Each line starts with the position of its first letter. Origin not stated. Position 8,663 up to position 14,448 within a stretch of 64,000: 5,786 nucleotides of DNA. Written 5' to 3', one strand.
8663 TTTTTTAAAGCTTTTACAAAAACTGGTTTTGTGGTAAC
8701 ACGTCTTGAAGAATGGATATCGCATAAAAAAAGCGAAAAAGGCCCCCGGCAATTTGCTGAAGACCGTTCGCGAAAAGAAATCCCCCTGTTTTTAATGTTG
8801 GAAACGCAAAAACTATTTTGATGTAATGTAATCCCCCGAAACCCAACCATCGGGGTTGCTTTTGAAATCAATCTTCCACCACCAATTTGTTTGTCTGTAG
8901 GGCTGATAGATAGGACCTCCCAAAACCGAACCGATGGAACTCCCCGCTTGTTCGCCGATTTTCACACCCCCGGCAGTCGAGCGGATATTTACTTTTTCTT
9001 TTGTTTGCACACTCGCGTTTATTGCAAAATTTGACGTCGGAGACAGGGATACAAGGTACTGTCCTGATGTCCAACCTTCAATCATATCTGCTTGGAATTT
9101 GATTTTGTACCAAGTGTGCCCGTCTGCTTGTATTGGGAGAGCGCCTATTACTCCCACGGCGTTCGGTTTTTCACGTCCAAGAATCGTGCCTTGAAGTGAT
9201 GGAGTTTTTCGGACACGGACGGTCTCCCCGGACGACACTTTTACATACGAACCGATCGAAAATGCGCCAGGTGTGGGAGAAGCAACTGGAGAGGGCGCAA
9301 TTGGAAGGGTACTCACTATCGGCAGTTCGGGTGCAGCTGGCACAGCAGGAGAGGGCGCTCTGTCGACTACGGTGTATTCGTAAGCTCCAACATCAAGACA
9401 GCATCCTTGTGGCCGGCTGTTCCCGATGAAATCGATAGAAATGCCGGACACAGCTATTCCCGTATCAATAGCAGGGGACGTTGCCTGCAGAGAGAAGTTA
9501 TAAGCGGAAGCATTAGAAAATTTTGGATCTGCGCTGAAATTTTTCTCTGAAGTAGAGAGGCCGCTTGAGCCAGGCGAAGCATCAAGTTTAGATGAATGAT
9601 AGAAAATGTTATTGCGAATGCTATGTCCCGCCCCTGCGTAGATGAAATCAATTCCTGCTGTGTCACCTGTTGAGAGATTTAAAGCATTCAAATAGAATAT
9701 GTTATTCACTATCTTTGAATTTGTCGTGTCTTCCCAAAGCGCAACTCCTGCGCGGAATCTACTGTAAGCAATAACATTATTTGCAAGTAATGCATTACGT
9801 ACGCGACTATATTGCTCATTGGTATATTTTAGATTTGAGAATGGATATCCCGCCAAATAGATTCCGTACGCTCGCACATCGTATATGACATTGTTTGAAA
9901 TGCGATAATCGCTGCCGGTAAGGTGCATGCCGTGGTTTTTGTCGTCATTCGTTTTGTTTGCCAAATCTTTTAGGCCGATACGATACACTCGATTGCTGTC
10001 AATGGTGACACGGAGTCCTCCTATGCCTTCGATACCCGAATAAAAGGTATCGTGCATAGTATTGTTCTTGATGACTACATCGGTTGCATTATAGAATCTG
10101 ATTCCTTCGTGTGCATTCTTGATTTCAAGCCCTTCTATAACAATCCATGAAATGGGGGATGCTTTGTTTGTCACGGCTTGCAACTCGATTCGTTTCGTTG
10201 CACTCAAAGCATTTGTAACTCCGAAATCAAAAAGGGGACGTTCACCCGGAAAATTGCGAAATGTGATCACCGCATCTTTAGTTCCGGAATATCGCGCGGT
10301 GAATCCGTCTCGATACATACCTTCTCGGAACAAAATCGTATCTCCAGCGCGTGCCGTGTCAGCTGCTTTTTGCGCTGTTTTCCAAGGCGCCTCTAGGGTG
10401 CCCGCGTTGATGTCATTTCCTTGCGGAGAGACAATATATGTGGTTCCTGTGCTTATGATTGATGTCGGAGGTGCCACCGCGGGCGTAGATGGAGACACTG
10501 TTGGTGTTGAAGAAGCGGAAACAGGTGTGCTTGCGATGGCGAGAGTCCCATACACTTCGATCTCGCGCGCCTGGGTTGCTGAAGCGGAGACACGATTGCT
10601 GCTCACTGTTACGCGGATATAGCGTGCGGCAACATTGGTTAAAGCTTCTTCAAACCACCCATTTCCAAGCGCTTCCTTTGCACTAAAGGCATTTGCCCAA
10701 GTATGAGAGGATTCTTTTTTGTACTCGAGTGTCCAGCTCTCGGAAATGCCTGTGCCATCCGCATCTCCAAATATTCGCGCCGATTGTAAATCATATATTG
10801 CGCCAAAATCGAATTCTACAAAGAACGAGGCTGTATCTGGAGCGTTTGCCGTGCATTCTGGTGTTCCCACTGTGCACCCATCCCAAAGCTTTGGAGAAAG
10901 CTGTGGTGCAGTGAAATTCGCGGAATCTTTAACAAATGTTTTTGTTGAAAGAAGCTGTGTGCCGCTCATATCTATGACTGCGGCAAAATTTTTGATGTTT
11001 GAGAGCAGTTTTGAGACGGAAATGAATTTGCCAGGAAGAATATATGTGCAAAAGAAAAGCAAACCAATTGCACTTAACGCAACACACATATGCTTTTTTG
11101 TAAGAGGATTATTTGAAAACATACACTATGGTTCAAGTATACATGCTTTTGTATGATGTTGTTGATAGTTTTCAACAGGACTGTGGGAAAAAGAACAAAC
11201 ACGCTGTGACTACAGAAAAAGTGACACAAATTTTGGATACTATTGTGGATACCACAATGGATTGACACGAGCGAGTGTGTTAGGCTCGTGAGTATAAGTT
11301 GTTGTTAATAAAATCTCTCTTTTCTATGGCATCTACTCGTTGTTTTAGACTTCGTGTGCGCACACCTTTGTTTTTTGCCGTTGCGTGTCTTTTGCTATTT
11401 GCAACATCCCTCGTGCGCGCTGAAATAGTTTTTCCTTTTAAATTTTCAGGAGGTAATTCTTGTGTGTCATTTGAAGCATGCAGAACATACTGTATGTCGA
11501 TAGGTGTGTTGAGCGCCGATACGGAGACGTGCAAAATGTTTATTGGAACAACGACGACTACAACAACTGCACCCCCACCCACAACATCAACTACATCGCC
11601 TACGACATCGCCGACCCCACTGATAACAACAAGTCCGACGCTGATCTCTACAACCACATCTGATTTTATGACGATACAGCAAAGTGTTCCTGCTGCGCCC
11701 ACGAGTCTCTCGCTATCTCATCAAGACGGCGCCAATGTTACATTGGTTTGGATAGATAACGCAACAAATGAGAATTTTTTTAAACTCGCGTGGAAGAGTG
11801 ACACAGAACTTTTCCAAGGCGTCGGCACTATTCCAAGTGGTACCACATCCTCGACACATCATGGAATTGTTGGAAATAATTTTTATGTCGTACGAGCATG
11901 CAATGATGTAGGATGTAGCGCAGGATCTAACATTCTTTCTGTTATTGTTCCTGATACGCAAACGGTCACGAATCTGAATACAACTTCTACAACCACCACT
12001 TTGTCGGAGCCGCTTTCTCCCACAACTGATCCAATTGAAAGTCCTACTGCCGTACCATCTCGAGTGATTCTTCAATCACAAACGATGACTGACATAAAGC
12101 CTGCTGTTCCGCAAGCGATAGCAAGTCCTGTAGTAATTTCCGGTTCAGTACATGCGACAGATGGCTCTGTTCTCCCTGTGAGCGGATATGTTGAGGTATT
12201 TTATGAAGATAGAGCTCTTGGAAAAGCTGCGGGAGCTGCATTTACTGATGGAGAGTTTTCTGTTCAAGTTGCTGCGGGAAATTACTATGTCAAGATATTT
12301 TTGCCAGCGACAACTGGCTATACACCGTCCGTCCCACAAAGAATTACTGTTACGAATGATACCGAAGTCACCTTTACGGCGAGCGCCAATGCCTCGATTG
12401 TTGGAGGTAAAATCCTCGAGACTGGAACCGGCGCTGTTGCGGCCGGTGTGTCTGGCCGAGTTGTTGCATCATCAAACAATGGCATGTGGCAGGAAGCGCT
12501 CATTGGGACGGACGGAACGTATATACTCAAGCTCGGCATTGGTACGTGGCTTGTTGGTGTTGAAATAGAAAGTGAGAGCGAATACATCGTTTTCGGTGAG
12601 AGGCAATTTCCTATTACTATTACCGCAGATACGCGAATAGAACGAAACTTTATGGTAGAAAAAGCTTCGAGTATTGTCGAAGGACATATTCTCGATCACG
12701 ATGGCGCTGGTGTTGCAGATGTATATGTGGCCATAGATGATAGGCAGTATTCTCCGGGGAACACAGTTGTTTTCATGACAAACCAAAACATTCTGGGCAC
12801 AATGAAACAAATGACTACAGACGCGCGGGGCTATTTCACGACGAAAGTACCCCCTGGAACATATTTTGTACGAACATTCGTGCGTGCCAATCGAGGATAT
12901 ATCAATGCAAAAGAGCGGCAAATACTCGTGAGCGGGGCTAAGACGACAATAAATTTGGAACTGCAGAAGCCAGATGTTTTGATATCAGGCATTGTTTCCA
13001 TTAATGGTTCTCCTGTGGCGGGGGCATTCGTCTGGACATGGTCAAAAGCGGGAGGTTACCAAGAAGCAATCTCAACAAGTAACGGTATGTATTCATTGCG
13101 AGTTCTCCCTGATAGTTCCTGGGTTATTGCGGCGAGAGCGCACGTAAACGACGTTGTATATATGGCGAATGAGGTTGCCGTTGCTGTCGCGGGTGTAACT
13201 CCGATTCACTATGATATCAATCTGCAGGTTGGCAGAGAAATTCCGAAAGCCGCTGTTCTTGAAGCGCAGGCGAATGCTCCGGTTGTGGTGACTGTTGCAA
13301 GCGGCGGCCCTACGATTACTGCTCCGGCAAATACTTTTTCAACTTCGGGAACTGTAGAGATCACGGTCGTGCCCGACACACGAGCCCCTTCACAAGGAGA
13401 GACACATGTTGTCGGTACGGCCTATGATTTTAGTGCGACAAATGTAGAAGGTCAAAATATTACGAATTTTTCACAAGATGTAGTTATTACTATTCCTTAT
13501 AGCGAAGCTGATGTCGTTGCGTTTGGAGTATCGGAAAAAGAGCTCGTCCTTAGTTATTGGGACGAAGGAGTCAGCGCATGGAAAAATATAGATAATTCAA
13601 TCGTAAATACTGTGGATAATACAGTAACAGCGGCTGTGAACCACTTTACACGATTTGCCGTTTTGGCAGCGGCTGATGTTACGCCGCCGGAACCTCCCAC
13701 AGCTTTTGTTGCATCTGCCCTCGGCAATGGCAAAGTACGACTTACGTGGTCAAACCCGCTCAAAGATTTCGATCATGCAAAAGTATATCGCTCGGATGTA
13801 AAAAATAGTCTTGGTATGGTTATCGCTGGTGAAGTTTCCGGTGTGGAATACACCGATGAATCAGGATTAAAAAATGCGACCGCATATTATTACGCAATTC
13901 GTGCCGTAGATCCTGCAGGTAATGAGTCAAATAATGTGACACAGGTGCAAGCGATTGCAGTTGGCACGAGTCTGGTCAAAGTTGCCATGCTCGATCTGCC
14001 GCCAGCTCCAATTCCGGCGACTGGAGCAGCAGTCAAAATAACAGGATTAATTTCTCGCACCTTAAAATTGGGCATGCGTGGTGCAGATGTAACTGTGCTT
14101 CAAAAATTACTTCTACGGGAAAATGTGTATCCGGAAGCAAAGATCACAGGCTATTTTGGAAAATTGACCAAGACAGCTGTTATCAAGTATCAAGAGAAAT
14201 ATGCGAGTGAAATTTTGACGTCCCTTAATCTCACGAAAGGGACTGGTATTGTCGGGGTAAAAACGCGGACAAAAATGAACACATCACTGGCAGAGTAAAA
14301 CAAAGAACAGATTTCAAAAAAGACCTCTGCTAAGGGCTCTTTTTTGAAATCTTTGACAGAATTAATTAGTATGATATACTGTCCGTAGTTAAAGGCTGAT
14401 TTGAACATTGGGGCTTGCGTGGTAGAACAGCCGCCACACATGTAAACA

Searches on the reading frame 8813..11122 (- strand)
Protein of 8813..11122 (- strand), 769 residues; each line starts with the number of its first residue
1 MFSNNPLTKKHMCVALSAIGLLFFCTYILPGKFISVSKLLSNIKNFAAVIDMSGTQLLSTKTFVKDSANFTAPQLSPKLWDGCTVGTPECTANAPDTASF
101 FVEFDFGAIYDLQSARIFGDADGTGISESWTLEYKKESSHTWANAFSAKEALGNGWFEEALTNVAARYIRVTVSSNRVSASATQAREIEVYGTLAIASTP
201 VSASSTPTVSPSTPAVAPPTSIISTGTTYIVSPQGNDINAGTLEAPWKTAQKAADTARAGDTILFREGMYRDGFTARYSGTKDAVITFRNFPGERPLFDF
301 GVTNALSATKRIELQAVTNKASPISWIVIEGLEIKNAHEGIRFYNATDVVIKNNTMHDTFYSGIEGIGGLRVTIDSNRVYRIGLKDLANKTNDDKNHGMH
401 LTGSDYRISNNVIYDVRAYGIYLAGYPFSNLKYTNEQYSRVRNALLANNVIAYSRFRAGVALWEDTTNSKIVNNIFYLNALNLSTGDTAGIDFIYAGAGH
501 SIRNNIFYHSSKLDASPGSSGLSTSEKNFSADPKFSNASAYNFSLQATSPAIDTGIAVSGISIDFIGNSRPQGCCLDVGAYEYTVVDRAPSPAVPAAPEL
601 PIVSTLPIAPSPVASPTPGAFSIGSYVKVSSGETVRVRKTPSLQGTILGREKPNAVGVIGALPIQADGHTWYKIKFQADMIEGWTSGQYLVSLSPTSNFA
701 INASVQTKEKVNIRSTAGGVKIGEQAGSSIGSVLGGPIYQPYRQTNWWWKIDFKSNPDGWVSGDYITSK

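Call 13: search_protein_families(library=pfam, proteins=[window:8813-11122:-], max_evalue=0.01)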
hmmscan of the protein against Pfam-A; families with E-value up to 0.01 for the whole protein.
window:8813-11122:- (769 aa): 5 families
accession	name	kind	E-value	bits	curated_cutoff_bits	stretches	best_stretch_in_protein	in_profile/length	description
PF13229.12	Beta_helix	-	4.1e-14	52.9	25.9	2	327-476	34-158/158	Right handed beta helix region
PF07602.17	DUF1565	-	1.9e-07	31.1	20.3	0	234-271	2-39/257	Protein of unknown function (DUF1565)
PF05048.19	NosD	-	1.4e-06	28.3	23.6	1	328-489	28-182/212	Periplasmic copper-binding protein (NosD)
PF00754.31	F5_F8_type_C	-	3.7e-05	24.3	28.2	1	95-184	30-123/127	F5/8 type C domain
PF08239.17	SH3_3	-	4.1e-05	24.1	27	1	634-690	2-53/54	Bacterial SH3 domain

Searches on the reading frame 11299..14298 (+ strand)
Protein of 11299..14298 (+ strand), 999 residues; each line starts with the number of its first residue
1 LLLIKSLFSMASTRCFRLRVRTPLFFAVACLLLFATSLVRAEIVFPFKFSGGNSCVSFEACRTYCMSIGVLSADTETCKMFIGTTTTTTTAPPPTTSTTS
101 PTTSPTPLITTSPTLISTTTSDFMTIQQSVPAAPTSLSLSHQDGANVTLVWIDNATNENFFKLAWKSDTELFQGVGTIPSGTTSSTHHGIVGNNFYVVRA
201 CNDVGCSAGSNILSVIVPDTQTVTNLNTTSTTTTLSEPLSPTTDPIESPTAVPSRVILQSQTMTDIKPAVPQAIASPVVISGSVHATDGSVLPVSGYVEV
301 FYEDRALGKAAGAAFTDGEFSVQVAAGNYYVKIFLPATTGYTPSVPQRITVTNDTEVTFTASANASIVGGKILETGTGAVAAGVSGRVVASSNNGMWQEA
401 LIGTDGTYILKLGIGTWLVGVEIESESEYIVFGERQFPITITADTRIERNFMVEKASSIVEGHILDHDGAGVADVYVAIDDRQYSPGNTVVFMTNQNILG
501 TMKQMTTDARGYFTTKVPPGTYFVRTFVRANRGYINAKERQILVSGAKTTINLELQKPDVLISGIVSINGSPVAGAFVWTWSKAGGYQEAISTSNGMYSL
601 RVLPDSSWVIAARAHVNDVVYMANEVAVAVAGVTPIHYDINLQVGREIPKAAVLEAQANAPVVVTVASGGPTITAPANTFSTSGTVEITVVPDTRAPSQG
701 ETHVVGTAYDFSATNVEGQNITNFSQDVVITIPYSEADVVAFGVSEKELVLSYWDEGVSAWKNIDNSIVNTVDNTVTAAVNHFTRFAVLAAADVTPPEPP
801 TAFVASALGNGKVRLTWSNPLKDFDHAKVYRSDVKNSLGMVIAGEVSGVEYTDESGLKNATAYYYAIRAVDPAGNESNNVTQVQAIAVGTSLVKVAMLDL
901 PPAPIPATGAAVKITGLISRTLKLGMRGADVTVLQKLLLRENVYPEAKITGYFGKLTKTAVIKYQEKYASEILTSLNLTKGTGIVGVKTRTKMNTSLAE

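Call 13: search_protein_families(library=pfam, proteins=[window:11299-14298:+], max_evalue=0.01)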
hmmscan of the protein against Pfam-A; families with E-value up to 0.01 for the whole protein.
window:11299-14298:+ (999 aa): 7 families
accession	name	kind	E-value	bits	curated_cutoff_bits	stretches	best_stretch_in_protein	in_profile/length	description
PF01471.23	PG_binding_1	-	2.4e-06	28.1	23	1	927-968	1-41/57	Putative peptidoglycan binding domain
PF08329.16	ChitinaseA_N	-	0.0005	20.2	21.2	0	142-221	35-111/133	Chitinase A, N-terminal domain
PF07210.18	DUF1416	-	0.00053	20.3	23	0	552-601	13-62/97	Protein of unknown function (DUF1416)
PF13715.12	CarbopepD_reg_2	-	0.00086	19.7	32.2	0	499-563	22-84/88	CarboxypepD_reg-like domain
PF10670.15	DUF4198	-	0.0011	19.5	34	0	467-527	155-206/209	Domain of unknown function (DUF4198)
PF23194.1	NOMO_5th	-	0.0028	18.5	27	0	491-531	21-61/89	NOMO fifth transthyretin-like domain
PF00041.27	fn3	-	0.0029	18.2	25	0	799-881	2-82/84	Fibronectin type III domain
